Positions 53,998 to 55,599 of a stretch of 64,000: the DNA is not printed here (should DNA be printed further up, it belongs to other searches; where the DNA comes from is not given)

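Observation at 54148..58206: Second, LysR-controlled UbiD module: SatP-like channel, HD phosphohydrolase and a fourth UbiD paralog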

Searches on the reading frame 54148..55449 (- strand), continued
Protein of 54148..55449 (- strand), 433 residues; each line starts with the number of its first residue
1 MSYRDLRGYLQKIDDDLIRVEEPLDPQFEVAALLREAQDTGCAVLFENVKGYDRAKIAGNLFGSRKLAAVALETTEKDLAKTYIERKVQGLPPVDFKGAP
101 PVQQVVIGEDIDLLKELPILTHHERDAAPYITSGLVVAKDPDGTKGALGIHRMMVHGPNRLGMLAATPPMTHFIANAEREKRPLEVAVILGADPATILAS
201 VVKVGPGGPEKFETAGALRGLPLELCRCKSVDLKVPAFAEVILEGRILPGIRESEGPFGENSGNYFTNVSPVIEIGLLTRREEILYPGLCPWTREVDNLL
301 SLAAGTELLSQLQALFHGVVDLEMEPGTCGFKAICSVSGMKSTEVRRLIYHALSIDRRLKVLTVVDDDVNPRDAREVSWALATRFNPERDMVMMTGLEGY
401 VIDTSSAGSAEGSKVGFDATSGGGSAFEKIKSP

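Call 84: search_solved_structures(query=window:54148-55449:-, max_evalue=1e-60, show_alignments=1)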
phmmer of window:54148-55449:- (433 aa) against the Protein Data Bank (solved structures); distinct sequences matched with E-value up to 1e-60: 2.
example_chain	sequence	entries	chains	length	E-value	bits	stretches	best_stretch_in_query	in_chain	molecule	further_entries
6h6x_B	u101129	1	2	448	1.1e-80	274.7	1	15-431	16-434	3-polyprenyl-4-hydroxybenzoate decarboxylase and related decarboxylases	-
6h6v_A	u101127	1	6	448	1e-79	271.5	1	15-431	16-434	3-polyprenyl-4-hydroxybenzoate decarboxylase and related decarboxylases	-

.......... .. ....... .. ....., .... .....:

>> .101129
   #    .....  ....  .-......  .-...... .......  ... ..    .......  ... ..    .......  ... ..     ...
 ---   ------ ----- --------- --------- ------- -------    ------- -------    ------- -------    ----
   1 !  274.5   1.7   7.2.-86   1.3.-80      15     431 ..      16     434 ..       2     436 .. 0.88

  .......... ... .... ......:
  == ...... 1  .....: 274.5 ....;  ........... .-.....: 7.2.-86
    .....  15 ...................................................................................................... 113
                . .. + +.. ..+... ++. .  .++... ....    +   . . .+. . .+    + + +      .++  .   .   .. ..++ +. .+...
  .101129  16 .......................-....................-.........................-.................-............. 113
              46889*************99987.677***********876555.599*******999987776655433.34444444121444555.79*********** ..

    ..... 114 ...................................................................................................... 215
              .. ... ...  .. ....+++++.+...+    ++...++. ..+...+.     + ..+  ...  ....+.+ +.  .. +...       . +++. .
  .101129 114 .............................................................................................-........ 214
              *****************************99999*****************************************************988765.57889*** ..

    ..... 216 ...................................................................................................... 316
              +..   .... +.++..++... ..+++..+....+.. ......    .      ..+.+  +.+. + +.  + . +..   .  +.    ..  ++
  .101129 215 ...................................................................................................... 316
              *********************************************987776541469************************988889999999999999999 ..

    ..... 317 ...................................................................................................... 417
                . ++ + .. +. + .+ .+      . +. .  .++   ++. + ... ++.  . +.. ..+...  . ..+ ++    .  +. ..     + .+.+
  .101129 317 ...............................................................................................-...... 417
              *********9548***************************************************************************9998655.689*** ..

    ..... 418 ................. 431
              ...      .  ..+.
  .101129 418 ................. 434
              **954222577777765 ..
